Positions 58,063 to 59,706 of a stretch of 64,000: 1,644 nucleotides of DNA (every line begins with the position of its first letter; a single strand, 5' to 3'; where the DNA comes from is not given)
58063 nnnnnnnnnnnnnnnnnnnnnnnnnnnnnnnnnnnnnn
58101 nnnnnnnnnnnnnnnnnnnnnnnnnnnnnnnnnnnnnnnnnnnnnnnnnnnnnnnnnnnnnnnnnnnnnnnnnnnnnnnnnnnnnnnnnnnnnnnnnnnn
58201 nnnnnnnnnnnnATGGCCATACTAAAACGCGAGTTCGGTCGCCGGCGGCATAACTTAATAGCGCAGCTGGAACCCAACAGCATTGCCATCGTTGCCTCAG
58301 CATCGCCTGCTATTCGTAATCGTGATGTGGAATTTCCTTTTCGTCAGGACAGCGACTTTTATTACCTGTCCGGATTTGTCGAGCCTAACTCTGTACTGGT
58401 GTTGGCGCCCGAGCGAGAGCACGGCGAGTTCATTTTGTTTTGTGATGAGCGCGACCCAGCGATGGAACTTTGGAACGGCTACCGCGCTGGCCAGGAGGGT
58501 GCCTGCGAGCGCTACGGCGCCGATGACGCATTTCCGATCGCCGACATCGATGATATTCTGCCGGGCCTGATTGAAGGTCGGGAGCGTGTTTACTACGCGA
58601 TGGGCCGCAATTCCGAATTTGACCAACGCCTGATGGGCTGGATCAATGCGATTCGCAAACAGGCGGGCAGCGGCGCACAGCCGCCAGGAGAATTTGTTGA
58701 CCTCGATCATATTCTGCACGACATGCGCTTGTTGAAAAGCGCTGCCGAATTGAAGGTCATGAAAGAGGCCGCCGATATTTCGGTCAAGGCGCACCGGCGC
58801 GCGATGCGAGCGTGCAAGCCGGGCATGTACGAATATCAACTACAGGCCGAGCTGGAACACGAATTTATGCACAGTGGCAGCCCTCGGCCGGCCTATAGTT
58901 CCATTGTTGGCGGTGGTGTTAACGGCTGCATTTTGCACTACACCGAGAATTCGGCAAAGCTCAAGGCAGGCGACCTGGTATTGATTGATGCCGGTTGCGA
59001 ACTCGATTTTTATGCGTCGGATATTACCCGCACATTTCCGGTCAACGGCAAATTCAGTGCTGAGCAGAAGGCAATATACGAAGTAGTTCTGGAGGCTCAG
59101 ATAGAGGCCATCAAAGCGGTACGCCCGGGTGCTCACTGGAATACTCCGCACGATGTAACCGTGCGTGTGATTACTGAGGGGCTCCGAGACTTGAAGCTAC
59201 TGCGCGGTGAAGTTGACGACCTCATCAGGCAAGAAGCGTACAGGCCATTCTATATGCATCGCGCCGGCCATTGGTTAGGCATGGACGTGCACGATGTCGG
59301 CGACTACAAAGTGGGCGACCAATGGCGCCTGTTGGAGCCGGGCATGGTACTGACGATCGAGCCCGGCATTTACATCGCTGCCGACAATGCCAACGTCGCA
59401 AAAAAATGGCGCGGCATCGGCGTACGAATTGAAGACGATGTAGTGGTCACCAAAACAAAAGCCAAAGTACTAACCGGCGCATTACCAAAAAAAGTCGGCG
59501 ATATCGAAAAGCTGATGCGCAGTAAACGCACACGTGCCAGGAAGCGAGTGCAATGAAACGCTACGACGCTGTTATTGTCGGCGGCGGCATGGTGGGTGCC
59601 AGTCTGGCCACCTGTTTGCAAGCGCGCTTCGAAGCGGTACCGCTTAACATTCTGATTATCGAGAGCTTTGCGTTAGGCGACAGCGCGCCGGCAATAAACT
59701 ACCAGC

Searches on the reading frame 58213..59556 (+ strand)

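Call 12: search_protein_families(library=pfam, proteins=[window:58213-59556:+], max_evalue=0.01)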
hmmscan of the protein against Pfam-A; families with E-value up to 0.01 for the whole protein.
window:58213-59556:+ (447 aa): 2 families
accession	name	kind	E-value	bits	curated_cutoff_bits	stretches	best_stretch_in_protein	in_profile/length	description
PF00557.29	Peptidase_M24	-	2.4e-68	230.4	23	1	182-414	2-208/208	Metallopeptidase family M24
PF05195.22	AMP_N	-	1e-40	138.6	24.6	1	9-127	2-121/121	Aminopeptidase P, N-terminal domain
